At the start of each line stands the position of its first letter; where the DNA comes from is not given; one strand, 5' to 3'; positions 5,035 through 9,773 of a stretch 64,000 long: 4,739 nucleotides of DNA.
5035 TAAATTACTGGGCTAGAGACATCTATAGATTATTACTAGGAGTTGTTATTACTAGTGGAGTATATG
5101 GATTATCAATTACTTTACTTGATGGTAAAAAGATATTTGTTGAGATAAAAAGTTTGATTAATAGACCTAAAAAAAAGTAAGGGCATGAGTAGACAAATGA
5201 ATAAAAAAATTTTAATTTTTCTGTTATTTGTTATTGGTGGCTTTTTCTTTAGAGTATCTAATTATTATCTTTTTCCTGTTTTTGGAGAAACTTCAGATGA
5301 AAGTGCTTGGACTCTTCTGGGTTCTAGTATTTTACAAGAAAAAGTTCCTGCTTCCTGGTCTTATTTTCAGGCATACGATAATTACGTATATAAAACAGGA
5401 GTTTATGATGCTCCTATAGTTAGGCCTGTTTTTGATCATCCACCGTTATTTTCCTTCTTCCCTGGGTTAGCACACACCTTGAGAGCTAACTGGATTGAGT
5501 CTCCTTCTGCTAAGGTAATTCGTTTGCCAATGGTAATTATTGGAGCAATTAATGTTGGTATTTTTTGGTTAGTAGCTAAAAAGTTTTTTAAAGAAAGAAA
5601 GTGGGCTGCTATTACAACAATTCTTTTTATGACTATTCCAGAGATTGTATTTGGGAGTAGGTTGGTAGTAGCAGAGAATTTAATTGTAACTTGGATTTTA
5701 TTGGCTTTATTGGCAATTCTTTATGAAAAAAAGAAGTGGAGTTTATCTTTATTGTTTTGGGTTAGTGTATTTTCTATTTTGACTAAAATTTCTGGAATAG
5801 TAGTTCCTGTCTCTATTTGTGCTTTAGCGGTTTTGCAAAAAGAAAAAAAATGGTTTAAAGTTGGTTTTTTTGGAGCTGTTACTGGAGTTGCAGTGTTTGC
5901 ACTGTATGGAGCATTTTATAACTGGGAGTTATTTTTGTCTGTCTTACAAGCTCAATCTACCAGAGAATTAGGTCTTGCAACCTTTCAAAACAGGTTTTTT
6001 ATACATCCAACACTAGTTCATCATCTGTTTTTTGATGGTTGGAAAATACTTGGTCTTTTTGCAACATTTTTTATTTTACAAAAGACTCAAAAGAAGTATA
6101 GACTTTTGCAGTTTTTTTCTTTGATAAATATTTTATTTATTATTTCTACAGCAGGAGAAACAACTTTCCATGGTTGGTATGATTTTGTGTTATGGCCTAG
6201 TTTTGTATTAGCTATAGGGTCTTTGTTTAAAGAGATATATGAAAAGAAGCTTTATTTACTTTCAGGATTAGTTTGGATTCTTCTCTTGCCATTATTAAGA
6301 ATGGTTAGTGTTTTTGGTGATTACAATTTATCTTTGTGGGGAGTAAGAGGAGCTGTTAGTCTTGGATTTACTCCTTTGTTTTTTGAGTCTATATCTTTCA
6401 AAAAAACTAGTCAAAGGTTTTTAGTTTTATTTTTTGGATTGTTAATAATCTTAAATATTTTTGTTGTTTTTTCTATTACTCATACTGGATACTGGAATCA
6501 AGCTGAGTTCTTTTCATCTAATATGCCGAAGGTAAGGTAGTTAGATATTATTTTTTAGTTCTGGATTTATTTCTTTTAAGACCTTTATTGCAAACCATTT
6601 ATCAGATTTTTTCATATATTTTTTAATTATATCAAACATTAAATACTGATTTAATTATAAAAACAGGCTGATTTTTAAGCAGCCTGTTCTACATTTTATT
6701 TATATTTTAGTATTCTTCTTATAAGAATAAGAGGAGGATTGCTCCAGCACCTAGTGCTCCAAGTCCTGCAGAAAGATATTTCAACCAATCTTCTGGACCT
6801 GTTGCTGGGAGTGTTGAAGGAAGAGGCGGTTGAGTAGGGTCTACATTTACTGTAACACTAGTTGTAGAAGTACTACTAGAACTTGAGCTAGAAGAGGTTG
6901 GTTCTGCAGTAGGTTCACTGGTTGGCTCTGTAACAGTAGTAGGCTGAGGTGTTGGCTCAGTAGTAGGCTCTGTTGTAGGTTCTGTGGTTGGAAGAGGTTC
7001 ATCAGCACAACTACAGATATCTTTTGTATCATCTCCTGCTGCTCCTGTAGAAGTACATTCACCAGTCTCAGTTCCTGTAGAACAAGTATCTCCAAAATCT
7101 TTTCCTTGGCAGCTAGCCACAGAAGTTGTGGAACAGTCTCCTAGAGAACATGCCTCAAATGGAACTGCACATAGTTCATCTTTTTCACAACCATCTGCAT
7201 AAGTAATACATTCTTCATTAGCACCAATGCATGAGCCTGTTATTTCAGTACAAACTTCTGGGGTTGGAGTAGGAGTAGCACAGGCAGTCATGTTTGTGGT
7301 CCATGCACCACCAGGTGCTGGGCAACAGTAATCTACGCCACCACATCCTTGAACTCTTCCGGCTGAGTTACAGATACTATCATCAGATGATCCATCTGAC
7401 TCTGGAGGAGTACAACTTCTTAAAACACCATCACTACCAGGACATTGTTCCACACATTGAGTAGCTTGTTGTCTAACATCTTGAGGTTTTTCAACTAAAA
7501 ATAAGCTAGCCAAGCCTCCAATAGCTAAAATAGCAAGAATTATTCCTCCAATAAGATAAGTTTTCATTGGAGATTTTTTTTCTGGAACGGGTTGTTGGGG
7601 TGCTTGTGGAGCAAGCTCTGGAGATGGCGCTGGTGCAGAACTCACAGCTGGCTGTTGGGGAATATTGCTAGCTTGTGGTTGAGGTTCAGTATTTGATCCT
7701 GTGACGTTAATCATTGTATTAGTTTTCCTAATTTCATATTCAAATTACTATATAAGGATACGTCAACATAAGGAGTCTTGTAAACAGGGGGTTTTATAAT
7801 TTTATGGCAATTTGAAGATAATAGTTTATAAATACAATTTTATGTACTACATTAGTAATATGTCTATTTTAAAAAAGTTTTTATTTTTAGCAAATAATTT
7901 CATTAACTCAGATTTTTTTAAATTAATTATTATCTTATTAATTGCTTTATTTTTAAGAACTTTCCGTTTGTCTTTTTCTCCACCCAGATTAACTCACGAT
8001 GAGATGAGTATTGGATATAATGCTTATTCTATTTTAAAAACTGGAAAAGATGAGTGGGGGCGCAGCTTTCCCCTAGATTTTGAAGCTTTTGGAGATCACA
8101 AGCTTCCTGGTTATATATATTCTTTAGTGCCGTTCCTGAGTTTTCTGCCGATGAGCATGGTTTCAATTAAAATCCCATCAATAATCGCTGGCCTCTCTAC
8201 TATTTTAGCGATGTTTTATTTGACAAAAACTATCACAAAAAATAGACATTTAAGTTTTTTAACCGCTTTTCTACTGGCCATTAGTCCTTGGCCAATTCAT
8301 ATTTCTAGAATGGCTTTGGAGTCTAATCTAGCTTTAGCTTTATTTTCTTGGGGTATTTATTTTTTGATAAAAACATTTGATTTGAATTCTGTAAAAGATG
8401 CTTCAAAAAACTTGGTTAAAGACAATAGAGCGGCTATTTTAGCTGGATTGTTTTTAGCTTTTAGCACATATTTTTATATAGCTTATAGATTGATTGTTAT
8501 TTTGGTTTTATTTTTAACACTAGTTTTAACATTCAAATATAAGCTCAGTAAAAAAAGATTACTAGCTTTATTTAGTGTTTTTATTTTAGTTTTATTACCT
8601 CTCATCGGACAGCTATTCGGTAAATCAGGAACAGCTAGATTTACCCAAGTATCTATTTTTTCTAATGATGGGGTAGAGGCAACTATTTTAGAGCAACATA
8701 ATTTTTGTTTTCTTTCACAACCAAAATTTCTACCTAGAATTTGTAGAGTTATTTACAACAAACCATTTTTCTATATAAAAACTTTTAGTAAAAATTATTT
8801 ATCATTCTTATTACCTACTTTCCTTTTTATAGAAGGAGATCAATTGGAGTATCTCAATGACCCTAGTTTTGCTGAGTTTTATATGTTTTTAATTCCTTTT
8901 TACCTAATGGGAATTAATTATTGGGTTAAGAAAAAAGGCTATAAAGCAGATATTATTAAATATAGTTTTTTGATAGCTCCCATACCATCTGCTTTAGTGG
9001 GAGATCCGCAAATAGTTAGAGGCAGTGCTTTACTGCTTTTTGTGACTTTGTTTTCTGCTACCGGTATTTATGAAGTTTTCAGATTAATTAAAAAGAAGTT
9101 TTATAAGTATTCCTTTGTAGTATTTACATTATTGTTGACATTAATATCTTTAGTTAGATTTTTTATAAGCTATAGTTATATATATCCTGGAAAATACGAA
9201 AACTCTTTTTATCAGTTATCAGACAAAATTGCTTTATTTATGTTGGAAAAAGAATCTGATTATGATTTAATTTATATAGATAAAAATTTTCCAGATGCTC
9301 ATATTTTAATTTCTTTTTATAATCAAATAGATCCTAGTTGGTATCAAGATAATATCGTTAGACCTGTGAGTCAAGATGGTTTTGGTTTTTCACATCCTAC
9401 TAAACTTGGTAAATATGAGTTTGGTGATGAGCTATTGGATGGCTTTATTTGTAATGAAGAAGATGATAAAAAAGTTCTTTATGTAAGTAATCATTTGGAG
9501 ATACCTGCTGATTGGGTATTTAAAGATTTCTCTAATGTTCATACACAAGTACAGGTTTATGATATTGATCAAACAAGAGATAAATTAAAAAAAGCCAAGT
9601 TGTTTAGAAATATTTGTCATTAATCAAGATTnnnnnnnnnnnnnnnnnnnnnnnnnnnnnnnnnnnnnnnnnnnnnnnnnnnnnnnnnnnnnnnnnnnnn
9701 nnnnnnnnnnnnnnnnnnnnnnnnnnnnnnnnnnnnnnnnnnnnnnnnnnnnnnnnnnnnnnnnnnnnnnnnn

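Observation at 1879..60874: Fourteen GT-C-type membrane glycosyltransferase candidates packed into one 59-kb locus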

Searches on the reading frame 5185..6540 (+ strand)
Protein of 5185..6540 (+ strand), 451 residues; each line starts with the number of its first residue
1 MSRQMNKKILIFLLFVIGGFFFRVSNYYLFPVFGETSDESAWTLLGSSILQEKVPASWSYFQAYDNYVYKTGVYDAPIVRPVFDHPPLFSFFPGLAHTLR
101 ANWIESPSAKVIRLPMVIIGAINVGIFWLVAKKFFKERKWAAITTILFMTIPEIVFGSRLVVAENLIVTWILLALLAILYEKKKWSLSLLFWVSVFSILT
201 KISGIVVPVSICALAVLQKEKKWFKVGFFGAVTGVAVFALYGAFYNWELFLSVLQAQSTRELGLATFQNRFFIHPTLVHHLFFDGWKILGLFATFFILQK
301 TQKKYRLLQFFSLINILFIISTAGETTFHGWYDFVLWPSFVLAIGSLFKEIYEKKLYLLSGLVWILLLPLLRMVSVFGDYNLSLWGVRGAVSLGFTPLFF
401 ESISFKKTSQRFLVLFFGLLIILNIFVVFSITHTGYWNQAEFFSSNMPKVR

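Call 4: search_protein_families(library=pfam, max_evalue=0.01, proteins=[window:5185-6540:+])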
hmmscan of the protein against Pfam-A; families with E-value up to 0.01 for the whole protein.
window:5185-6540:+ (451 aa): 0 families

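Call 10: search_protein_families(library=ncbifam, max_evalue=0.01, proteins=[window:5185-6540:+])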
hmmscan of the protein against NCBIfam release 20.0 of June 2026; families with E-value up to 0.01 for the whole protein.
window:5185-6540:+ (451 aa): 0 families

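Call 18: find_homologous_proteins(query=window:5185-6540:+, max_evalue=0.001)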
Query window:5185-6540:+ (451 aa): 63 proteins with E <= 0.001 among 8000 candidates.
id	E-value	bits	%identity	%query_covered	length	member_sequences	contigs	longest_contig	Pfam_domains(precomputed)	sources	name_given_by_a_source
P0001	7.5e-290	980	100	99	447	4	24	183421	-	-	-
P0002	2.4e-175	602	60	99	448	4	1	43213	-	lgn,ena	-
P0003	4.9e-171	588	60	98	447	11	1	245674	-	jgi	-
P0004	3.3e-168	579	57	99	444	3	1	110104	PF13231.13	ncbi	-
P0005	4.5e-166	572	59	98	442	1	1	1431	-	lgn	-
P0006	2.9e-165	569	56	99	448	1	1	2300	-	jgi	jgi:hypothetical protein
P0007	7.9e-160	551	56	99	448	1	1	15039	PF02366.25,PF13231.13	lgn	-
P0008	8.1e-155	535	53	99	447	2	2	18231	PF13231.13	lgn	-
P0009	3.5e-154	533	55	98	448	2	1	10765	PF13231.13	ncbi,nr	ncbi:MAG: glycosyltransferase family 39 protein [Candidatus Pacebacteria bacterium]|nr:glycosyltrans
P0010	6.3e-151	522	53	98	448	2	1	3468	PF13231.13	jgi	jgi:hypothetical protein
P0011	2.2e-143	497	53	98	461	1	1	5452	PF02366.25,PF13231.13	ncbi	ncbi:MAG: glycosyltransferase family 39 protein [Candidatus Paceibacterota bacterium]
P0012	3.1e-140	487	50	97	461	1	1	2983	PF13231.13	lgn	-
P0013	4.0e-140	486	51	97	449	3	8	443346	-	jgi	jgi:hypothetical protein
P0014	5.0e-140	486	51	97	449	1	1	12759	PF13231.13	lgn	-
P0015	2.7e-135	470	50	97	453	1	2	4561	PF02366.25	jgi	jgi:hypothetical protein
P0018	2.2e-132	461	47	98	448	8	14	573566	PF13231.13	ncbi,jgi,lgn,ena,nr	ncbi:MAG: Glycosyl transferase family 39 [Candidatus Pacebacteria bacterium GW2011_GWB1_47_8]|nr:MAG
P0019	9.3e-132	459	48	98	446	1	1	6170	PF02366.25,PF13231.13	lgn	-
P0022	8.9e-116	406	47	93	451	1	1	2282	PF02366.25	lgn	-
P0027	2.9e-111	391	46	94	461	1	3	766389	PF13231.13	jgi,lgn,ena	-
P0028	1.7e-109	385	43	97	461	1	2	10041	PF02366.25,PF13231.13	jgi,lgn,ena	-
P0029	9.1e-109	383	42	98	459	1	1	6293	PF02366.25,PF13231.13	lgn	-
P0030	2.5e-108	381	43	98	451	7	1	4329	PF02366.25,PF13231.13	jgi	-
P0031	2.2e-107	378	44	97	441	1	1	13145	PF13231.13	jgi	jgi:4-amino-4-deoxy-L-arabinose transferase-like glycosyltransferase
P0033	1.2e-104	369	47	78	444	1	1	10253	PF02366.25,PF13231.13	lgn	-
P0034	7.1e-102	360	42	96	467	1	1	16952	PF02366.25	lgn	-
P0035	1.2e-101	359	42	94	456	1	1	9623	PF02366.25,PF13231.13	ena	-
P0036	8.5e-100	353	40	96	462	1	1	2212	PF13231.13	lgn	-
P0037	2.0e-96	342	42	93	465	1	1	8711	PF02366.25,PF13231.13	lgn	-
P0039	1.6e-91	326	42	98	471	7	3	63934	PF13231.13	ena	-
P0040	1.7e-90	323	41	98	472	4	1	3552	PF13231.13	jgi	-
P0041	2.3e-90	322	42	95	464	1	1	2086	PF13231.13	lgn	-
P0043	5.6e-87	311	37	95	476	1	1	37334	PF13231.13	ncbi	-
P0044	1.6e-83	300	37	98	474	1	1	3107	PF02366.25,PF13231.13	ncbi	-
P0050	9.8e-79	284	38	95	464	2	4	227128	PF13231.13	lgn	-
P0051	1.5e-75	273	38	97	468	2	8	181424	PF13231.13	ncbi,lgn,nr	ncbi:MAG: glycosyltransferase family 39 protein [Pseudomonadales bacterium]|nr:glycosyltransferase f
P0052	3.7e-71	259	36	90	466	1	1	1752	PF13231.13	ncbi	-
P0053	3.8e-69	252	34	79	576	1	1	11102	PF13231.13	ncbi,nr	ncbi:MAG: hypothetical protein GF381_01220 [Candidatus Pacebacteria bacterium]|nr:hypothetical prote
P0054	4.9e-68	249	38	82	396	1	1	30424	PF13231.13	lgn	-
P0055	8.0e-55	205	35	90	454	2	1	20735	PF02366.25,PF13231.13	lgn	-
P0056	3.7e-36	144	31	90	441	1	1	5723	PF02366.25,PF13231.13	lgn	-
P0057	3.5e-29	121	31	74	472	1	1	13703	PF13231.13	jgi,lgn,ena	-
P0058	1.2e-27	115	28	79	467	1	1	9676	PF13231.13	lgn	-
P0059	1.9e-22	98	29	74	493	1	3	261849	PF13231.13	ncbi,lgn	-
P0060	1.7e-20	92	30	69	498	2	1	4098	PF13231.13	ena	-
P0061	8.1e-19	86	27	75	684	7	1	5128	PF07691.18,PF02366.25,PF13231.13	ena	-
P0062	4.8e-17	81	26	74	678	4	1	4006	PF07691.18,PF02366.25,PF13231.13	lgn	-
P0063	6.4e-12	64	27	73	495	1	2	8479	PF13231.13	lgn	-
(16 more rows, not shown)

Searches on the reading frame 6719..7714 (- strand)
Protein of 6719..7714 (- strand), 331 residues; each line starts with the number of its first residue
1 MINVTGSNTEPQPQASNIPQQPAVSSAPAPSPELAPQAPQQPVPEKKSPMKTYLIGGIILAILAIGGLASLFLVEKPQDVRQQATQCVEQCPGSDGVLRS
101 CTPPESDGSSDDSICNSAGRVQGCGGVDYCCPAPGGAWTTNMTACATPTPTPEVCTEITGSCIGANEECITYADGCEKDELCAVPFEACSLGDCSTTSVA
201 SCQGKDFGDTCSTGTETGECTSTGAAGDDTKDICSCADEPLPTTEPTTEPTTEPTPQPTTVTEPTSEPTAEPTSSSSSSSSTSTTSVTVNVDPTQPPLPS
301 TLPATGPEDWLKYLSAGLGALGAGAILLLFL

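Call 6: search_protein_families(library=pfam, max_evalue=0.001, proteins=[window:6719-7714:-])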
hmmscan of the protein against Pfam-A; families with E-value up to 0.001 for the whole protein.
window:6719-7714:- (331 aa): 0 families

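Call 11: search_protein_families(library=ncbifam, max_evalue=0.01, proteins=[window:6719-7714:-])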
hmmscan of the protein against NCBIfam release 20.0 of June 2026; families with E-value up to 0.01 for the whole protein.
window:6719-7714:- (331 aa): 0 families

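Call 64: search_protein_families(library=pfam, max_evalue=1, proteins=[window:6719-7714:-])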
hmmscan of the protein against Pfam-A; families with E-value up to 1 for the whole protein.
window:6719-7714:- (331 aa): 0 families

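Call 74: search_protein_families(library=padloc, max_evalue=0.001, proteins=[window:6719-7714:-])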
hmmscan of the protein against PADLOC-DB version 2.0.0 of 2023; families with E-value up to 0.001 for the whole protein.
window:6719-7714:- (331 aa): 0 families

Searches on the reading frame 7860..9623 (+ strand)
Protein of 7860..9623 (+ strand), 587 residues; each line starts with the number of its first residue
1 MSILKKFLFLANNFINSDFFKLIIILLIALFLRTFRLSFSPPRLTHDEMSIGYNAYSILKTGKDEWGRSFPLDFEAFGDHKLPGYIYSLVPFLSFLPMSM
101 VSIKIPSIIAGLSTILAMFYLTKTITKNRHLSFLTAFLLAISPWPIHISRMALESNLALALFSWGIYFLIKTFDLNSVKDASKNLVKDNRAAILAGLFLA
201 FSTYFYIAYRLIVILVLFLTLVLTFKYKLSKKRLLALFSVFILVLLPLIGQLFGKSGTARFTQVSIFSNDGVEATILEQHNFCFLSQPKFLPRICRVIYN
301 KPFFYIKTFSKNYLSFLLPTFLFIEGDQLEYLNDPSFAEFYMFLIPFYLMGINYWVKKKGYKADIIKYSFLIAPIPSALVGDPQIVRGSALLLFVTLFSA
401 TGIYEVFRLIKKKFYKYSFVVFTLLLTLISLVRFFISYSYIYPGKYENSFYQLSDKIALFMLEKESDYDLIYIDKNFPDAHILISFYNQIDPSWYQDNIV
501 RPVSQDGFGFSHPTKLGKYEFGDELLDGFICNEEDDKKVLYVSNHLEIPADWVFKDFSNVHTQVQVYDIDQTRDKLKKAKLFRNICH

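Call 4: search_protein_families(library=pfam, max_evalue=0.01, proteins=[window:7860-9623:+])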
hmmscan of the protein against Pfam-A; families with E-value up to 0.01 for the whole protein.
window:7860-9623:+ (587 aa): 1 family
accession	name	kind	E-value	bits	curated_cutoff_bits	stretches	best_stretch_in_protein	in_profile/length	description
PF02366.24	PMT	-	9.6e-05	22.5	22.7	1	80-251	62-233/245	Dolichyl-phosphate-mannose-protein mannosyltransferase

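Call 10: search_protein_families(library=ncbifam, max_evalue=0.01, proteins=[window:7860-9623:+])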
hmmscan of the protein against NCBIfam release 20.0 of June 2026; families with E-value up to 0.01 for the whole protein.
window:7860-9623:+ (587 aa): 0 families
